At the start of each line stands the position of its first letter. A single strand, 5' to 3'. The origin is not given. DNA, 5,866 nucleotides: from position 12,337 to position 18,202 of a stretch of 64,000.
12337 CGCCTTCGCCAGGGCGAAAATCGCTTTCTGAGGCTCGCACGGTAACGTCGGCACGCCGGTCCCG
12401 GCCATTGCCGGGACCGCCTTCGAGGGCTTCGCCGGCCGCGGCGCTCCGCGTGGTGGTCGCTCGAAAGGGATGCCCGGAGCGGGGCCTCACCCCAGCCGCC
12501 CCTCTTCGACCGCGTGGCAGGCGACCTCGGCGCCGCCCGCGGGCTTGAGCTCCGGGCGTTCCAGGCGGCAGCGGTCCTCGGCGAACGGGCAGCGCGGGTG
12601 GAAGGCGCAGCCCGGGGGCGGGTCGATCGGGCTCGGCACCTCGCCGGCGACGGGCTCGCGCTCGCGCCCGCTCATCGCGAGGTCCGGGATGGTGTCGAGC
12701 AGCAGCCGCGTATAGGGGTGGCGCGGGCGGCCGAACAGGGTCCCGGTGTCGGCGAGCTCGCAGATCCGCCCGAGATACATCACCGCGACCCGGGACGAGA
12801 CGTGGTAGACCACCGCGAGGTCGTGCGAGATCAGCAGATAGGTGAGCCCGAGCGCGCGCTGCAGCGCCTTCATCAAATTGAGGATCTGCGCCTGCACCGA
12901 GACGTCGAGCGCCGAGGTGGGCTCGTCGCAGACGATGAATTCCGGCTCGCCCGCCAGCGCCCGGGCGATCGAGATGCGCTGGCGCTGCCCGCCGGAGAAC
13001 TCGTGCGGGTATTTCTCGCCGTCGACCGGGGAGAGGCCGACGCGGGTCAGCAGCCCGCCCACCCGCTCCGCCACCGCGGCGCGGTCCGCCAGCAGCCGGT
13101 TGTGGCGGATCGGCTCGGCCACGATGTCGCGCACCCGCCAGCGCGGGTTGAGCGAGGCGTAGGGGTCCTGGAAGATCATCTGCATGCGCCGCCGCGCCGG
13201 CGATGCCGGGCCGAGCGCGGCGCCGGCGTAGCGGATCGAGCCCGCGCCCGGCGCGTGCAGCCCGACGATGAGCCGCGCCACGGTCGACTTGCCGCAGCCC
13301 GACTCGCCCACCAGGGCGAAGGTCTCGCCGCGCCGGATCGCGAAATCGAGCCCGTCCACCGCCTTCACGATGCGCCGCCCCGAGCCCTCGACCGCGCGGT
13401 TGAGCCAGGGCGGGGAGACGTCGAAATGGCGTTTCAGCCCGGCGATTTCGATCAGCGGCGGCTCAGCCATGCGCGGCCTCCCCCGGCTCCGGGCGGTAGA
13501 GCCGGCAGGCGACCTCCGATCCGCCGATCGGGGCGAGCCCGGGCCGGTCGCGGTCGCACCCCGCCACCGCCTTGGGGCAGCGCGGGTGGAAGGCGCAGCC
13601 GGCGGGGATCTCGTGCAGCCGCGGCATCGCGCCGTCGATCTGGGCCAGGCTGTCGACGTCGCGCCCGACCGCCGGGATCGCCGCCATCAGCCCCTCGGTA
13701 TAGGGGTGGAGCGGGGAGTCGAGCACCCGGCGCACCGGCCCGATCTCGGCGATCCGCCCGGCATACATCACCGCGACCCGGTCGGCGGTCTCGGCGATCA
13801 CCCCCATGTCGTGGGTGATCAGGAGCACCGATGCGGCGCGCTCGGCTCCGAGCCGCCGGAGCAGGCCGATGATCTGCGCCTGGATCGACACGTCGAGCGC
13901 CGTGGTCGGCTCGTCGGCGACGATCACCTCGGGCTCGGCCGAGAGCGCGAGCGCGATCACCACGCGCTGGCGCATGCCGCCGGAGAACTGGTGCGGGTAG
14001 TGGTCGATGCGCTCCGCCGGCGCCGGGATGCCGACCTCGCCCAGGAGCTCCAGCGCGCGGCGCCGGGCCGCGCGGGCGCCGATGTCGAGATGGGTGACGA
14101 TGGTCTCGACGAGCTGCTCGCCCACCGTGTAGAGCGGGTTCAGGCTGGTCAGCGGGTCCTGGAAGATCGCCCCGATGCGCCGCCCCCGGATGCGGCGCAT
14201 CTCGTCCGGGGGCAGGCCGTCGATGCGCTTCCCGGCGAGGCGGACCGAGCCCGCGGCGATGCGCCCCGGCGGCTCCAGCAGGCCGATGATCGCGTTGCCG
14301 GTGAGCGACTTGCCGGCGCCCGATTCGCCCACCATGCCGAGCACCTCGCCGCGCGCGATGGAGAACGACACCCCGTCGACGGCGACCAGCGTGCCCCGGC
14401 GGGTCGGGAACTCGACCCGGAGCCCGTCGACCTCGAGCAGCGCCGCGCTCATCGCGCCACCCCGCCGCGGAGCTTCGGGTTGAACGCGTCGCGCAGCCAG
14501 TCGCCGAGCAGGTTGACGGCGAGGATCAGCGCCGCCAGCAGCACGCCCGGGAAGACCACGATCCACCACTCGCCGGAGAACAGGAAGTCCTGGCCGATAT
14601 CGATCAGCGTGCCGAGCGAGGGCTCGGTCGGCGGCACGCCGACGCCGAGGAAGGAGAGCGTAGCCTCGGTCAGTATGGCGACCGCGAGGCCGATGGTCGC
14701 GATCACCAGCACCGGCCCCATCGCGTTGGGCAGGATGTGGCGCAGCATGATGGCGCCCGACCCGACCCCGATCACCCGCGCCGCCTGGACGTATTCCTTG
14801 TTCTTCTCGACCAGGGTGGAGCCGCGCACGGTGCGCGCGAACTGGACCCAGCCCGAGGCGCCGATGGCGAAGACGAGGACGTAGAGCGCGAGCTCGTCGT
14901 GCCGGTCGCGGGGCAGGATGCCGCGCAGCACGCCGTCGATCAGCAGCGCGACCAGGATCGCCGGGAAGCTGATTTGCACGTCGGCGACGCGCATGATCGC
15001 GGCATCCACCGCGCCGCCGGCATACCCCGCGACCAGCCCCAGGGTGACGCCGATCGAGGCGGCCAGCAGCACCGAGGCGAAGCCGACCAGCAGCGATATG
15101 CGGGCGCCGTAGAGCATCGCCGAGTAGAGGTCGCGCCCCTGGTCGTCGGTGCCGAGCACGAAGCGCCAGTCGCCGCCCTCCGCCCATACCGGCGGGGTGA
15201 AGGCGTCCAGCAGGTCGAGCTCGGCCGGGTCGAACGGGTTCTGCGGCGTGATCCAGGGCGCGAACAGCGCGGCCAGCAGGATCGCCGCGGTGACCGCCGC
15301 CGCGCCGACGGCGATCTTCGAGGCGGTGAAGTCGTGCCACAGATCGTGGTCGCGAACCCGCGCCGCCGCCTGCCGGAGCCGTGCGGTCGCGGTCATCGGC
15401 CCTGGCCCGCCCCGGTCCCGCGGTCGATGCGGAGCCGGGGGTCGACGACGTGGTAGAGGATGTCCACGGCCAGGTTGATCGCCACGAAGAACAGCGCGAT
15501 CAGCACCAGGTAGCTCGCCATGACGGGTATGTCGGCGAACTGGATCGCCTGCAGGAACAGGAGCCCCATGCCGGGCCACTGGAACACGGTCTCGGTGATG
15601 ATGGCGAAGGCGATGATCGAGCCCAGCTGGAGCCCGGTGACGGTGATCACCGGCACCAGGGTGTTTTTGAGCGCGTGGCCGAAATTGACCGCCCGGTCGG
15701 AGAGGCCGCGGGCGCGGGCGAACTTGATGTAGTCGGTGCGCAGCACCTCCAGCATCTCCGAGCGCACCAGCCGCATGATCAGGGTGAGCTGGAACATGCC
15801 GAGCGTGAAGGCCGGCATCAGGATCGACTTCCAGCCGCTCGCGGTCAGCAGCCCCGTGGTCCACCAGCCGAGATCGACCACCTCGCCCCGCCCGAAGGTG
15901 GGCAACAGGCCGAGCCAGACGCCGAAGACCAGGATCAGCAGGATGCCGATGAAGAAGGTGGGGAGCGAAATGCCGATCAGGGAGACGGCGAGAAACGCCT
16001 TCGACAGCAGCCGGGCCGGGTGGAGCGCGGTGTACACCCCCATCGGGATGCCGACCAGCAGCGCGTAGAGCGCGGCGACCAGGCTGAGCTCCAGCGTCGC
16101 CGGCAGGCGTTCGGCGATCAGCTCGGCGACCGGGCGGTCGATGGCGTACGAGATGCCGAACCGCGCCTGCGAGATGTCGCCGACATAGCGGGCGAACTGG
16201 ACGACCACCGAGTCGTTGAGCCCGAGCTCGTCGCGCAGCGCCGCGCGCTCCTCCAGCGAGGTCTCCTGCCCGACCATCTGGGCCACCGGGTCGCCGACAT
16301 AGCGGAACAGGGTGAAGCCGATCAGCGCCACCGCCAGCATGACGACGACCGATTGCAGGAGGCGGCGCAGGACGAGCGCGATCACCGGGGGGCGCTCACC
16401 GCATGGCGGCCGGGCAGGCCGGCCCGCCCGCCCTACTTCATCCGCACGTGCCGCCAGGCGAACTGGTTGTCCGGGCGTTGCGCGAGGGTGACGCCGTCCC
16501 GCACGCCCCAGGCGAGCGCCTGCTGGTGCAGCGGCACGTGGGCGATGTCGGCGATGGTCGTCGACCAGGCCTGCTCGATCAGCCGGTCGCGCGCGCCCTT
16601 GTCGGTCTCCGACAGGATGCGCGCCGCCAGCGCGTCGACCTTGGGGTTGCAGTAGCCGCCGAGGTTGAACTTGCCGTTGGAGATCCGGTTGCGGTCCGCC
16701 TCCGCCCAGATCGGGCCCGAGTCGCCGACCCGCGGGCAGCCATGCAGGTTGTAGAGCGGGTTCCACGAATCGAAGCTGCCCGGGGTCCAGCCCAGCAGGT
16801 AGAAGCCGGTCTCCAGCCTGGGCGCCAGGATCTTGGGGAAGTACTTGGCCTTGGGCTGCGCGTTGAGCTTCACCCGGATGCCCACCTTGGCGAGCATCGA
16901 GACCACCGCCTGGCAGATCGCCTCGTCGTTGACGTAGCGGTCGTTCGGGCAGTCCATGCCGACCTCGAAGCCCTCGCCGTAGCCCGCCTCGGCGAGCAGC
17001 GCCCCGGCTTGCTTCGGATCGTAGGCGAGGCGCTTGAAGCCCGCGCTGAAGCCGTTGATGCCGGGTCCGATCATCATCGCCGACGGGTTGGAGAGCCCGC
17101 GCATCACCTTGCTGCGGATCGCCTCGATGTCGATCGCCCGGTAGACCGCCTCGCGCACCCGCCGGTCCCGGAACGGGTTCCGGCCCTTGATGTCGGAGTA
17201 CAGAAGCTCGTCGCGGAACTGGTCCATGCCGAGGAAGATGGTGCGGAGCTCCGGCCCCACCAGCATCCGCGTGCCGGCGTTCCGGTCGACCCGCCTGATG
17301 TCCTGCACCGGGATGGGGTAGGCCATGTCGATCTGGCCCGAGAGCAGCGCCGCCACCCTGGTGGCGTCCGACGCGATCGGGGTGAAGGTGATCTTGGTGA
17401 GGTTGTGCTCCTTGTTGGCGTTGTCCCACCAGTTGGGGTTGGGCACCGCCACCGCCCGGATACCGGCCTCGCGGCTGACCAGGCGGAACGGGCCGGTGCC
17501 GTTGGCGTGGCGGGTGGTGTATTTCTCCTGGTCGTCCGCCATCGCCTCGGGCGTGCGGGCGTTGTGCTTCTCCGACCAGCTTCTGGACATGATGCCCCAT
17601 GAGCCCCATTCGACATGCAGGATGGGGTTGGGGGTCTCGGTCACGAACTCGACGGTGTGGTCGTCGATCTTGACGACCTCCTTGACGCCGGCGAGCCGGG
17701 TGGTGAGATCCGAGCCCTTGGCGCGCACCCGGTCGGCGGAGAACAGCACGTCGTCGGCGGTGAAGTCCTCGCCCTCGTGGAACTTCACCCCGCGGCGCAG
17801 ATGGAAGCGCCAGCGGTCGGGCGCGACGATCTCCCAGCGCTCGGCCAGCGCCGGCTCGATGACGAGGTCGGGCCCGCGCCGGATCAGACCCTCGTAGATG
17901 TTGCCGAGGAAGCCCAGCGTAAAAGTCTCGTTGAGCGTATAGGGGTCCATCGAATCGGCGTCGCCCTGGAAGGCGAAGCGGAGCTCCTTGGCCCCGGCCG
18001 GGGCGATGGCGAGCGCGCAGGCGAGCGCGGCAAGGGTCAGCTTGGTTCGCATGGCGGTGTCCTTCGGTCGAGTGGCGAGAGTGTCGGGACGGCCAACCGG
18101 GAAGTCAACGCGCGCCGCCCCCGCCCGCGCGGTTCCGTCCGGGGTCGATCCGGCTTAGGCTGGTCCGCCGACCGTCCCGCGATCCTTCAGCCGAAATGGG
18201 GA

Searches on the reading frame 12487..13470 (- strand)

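Call 22: search_protein_families(library=pfam, proteins=[window:12487-13470:-], max_evalue=0.00001)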
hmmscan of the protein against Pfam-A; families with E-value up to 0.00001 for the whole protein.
window:12487-13470:- (327 aa): 2 families
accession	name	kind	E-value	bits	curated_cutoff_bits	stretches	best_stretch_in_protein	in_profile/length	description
PF00005.33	ABC_tran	-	2e-30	106.6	25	1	39-186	2-137/137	ABC transporter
PF08352.17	oligo_HPY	-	1.8e-19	70.3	27.1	1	238-301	2-65/65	Oligopeptide/dipeptide transporter, C-terminal region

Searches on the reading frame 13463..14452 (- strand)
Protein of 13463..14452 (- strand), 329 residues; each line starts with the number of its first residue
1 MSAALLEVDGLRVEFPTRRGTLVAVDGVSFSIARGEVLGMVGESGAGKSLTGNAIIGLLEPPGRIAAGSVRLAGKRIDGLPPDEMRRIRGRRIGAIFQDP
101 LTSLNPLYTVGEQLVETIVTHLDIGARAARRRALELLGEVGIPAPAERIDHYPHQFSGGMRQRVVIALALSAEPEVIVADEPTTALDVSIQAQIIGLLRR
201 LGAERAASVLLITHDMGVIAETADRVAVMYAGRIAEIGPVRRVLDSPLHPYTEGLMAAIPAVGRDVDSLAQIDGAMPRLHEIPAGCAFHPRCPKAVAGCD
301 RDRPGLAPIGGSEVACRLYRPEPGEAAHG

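Call 23: search_protein_families(library=pfam, proteins=[window:13463-14452:-], max_evalue=0.00001)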
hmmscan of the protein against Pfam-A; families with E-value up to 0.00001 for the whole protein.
window:13463-14452:- (329 aa): 3 families
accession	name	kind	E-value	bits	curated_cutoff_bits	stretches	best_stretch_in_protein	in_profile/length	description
PF00005.33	ABC_tran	-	1.2e-29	104.1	25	1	26-184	2-137/137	ABC transporter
PF08352.17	oligo_HPY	-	1.4e-19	70.6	27.1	1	236-299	2-65/65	Oligopeptide/dipeptide transporter, C-terminal region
PF13304.12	AAA_21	-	1.9e-06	28.6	27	0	153-219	235-303/304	AAA domain, putative AbiEii toxin, Type IV TA system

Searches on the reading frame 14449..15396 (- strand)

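Call 23: search_protein_families(library=pfam, proteins=[window:14449-15396:-], max_evalue=0.00001)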
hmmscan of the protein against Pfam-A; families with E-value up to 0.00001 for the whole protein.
window:14449-15396:- (315 aa): 2 families
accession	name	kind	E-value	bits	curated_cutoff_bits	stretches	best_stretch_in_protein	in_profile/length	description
PF00528.27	BPD_transp_1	-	3.7e-26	92.4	26.4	1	116-310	1-183/184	Binding-protein-dependent transport system inner membrane component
PF12911.12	OppC_N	-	3.7e-08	33.5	23.9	1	18-69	5-53/53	N-terminal TM domain of oligopeptide transport permease C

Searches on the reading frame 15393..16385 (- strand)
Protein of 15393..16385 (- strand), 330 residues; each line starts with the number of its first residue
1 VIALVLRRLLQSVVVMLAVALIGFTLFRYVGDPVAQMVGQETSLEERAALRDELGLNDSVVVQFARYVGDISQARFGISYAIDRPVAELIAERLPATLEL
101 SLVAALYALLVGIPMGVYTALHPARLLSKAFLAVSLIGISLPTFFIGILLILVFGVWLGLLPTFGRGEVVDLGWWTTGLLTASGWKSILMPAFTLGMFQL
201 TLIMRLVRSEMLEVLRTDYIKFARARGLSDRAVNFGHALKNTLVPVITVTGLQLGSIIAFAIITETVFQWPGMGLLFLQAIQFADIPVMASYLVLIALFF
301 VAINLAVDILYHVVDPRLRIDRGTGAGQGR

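Call 23: search_protein_families(library=pfam, proteins=[window:15393-16385:-], max_evalue=0.00001)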
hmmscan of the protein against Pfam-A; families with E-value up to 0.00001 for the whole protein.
window:15393-16385:- (330 aa): 2 families
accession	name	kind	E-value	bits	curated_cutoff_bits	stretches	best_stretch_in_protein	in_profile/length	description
PF00528.27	BPD_transp_1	-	1.2e-36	126.6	26.4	1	112-319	1-183/184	Binding-protein-dependent transport system inner membrane component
PF19300.4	BPD_transp_1_N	-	1.4e-13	51.5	23.8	1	1-100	1-113/114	Binding-prot-dependent transport system membrane comp, N-term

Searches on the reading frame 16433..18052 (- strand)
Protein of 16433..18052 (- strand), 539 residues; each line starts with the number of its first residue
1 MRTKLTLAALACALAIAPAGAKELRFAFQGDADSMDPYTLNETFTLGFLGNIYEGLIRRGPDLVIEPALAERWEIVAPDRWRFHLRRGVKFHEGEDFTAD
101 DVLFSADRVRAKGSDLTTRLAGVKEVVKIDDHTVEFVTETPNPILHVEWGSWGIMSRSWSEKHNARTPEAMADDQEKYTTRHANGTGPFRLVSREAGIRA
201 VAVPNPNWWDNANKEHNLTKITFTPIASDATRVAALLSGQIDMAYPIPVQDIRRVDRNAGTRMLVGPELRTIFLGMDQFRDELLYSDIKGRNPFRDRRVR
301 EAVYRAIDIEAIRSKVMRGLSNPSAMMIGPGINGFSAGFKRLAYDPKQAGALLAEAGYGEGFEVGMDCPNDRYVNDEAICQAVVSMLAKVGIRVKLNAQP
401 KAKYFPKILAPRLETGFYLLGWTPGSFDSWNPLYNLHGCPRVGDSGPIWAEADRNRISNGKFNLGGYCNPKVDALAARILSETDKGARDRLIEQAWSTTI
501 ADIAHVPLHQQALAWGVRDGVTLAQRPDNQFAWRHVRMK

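Call 23: search_protein_families(library=pfam, proteins=[window:16433-18052:-], max_evalue=0.00001)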
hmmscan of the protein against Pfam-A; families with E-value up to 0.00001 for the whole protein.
window:16433-18052:- (539 aa): 1 family
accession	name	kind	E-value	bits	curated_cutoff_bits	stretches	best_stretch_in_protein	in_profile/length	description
PF00496.27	SBP_bac_5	-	6.4e-80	269.4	32.4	1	65-440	2-364/368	Bacterial extracellular solute-binding proteins, family 5 Middle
